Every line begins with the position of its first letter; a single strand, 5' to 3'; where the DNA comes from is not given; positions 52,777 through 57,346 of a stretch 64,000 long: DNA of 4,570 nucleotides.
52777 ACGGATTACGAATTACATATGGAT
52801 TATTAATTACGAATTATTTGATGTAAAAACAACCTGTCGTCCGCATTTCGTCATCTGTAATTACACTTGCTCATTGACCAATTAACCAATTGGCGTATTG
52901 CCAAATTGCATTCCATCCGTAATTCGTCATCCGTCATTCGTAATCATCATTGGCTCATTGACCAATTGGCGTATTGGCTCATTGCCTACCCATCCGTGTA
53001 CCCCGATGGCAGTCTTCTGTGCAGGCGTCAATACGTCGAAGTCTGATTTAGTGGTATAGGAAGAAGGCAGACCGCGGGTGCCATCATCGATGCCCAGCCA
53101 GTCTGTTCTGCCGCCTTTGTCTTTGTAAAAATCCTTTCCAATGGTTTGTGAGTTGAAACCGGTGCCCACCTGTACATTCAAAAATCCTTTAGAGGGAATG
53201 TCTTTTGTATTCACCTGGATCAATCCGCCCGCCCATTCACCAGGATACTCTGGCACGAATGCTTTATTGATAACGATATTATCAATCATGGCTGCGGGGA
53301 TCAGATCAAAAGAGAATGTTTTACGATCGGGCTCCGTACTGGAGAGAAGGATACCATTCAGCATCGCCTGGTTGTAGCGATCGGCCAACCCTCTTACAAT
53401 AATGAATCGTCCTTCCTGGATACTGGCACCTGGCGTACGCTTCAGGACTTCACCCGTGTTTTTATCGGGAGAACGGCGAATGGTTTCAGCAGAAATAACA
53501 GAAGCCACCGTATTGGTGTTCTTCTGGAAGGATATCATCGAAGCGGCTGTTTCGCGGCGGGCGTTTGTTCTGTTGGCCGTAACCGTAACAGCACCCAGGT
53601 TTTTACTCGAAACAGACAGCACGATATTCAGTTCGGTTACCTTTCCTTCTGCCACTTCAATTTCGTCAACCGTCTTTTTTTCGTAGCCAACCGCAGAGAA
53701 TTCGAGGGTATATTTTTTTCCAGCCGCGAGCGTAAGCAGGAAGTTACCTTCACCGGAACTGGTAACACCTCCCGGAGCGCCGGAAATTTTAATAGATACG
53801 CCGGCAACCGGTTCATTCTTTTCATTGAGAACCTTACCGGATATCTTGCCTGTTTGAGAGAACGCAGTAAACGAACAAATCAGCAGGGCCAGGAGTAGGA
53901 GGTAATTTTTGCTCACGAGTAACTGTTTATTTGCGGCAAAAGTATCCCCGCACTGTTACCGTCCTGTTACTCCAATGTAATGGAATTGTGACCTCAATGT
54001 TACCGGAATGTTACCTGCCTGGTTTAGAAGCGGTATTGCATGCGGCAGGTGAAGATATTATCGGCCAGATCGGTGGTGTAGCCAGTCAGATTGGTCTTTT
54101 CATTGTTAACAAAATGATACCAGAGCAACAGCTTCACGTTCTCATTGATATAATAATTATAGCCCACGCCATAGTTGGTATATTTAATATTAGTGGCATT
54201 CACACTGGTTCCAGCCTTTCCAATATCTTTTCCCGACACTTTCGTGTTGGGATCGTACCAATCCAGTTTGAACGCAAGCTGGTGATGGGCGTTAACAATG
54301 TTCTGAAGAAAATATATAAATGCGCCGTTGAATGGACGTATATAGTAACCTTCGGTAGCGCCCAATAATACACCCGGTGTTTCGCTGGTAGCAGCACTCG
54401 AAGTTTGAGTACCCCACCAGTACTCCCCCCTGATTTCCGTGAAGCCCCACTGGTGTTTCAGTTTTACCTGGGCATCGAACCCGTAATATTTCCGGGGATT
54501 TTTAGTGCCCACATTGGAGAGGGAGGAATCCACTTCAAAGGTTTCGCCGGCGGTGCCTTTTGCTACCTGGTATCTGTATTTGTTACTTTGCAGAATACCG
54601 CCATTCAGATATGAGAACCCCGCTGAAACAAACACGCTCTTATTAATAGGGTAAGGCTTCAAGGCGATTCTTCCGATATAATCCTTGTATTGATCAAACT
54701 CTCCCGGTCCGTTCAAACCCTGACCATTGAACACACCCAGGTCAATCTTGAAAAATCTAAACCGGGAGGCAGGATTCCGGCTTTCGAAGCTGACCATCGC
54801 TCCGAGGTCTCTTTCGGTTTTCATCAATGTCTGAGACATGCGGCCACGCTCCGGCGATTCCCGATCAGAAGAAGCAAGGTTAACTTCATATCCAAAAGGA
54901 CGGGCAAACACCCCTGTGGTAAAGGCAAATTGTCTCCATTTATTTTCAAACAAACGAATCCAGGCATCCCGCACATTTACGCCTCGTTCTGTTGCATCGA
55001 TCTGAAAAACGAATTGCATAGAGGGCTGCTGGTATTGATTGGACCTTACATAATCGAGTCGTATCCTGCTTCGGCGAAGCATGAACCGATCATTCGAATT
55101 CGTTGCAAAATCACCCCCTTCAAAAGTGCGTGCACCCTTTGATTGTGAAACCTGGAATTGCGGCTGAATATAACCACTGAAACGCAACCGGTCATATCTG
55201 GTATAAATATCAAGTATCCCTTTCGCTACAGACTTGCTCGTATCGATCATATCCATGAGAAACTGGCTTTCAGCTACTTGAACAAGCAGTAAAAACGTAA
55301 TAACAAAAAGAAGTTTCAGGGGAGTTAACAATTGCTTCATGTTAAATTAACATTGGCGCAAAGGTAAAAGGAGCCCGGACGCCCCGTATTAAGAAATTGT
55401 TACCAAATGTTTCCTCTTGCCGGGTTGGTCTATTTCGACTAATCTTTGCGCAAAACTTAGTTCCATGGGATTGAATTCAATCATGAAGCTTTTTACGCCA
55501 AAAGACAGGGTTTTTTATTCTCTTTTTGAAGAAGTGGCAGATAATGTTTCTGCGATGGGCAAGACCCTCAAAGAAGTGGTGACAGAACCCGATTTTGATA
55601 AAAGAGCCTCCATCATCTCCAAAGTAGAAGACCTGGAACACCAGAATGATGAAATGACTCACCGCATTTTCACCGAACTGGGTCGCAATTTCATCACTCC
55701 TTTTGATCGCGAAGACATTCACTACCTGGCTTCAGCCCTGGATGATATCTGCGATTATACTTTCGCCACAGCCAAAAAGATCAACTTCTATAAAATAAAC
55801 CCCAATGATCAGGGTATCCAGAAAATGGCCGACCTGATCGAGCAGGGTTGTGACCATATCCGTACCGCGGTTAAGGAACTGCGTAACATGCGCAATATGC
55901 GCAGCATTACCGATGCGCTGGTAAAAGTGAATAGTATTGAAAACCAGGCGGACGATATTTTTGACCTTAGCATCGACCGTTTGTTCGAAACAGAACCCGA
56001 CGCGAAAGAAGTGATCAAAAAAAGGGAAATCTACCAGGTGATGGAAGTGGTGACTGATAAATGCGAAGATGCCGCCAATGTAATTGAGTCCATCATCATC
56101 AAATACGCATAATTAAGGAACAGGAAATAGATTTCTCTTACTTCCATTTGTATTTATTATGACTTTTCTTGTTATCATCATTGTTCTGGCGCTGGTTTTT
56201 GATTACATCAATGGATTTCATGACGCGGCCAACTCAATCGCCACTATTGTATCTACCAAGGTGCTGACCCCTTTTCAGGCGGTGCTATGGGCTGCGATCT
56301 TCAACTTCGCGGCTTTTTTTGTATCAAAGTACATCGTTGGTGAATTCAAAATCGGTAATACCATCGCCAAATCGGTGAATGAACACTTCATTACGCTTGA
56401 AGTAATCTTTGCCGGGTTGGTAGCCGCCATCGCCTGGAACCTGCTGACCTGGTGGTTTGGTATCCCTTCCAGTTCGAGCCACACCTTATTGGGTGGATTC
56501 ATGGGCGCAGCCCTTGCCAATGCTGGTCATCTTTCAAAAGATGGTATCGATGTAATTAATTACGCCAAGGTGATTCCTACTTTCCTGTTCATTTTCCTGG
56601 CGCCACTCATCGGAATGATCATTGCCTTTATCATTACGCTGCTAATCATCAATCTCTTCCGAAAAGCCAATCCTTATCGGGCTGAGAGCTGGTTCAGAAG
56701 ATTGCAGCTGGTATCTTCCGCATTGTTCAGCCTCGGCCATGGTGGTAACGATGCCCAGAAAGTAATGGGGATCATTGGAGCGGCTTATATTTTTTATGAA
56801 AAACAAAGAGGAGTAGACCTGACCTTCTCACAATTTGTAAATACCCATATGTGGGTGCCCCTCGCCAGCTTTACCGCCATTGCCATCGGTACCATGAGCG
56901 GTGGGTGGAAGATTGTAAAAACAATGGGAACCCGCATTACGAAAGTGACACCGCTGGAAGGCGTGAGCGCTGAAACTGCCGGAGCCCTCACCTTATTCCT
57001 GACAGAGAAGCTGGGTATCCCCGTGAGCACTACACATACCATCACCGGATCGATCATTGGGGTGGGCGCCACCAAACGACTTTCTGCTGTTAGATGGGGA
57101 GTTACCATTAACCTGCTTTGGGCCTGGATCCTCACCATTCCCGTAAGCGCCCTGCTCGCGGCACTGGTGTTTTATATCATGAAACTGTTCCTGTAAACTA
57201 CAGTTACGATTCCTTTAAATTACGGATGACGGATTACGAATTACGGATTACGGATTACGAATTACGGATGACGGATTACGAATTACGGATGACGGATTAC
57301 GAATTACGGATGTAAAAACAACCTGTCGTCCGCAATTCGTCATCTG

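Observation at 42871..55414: Pho-type regulon read from sequence: four promoters with identically phased 11-bp hexamer arrays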

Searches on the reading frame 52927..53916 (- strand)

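Call 17: search_protein_families(library=ncbifam, proteins=[window:52927-53916:-])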
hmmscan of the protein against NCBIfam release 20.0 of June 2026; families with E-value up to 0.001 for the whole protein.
window:52927-53916:- (329 aa): 6 families
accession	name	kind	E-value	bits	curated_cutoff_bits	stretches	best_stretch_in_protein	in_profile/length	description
TIGR01782.1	TonB-Xanth-Caul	subfamily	3.7e-26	91.7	310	1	109-257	3-156/868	TonB-dependent receptor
TIGR04056.1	OMP_RagA_SusC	subfamily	1.7e-15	56.4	368.25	1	24-129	2-100/981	SusC/RagA family TonB-linked outer membrane protein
NF007478.2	PRK10064.1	equivalog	4.9e-07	28.4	745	1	109-252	23-172/663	catecholate siderophore receptor CirA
TIGR01785.1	TonB-hemin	subfamily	2.7e-06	26.1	316.85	1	108-240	2-131/677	TonB-dependent heme/hemoglobin receptor family protein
TIGR01783.1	TonB-siderophor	subfamily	5.9e-05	21.9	223.5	1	138-261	6-131/649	TonB-dependent siderophore receptor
TIGR01786.1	TonB-hemlactrns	subfamily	6.7e-05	21.4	323.75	1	110-240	3-136/719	TonB-dependent hemoglobin/transferrin/lactoferrin family receptor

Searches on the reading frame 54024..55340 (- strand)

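Call 8: search_protein_families(library=pfam, proteins=[window:54024-55340:-])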
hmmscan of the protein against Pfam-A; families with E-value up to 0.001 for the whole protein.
window:54024-55340:- (438 aa): 1 family
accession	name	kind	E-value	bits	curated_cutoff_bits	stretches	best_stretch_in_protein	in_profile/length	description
PF07396.17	Porin_O_P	-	3.2e-06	27.1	20.9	1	382-438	315-370/370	Phosphate-selective porin O and P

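Call 17: search_protein_families(library=ncbifam, proteins=[window:54024-55340:-])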
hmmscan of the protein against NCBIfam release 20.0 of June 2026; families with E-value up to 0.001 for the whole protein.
window:54024-55340:- (438 aa): 0 families

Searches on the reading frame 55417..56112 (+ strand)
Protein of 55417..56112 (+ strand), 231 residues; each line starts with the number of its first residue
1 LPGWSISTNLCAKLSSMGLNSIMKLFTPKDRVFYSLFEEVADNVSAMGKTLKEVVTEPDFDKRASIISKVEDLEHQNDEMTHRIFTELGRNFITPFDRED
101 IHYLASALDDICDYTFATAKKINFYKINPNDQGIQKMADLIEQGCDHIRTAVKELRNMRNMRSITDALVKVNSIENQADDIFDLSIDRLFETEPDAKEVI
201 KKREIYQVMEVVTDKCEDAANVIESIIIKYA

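Call 17: search_protein_families(library=ncbifam, proteins=[window:55417-56112:+])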
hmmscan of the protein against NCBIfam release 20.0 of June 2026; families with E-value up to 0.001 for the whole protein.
window:55417-56112:+ (231 aa): 1 family
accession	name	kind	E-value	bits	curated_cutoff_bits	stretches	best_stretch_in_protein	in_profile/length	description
TIGR00153.1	TIGR00153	hypoth_equivalog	1.2e-09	38.2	104.3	1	37-229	20-215/217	TIGR00153 family protein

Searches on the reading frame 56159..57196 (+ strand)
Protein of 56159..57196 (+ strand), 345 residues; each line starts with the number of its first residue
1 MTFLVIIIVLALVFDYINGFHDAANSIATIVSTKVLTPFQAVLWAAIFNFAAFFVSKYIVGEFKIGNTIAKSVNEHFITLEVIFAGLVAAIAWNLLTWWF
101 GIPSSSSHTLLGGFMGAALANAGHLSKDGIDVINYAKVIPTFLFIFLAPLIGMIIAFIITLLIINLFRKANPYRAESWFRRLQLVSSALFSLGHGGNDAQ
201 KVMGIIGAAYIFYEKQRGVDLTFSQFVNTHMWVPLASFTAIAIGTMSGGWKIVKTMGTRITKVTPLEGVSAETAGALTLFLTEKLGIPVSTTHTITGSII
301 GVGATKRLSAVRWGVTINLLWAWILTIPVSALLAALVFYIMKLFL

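Call 17: search_protein_families(library=ncbifam, proteins=[window:56159-57196:+])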
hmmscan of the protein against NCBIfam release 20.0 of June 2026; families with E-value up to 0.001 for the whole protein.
window:56159-57196:+ (345 aa): 2 families
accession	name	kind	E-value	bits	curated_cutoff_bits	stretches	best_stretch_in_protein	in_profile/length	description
NF033774.1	phos_trans_PitA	exception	2.9e-40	138.3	800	2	3-206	15-237/498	inorganic phosphate transporter PitA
NF053884.1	SulfPermCysPBac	equivalog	1.3e-14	53.9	400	1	59-344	53-315/354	sulfate permease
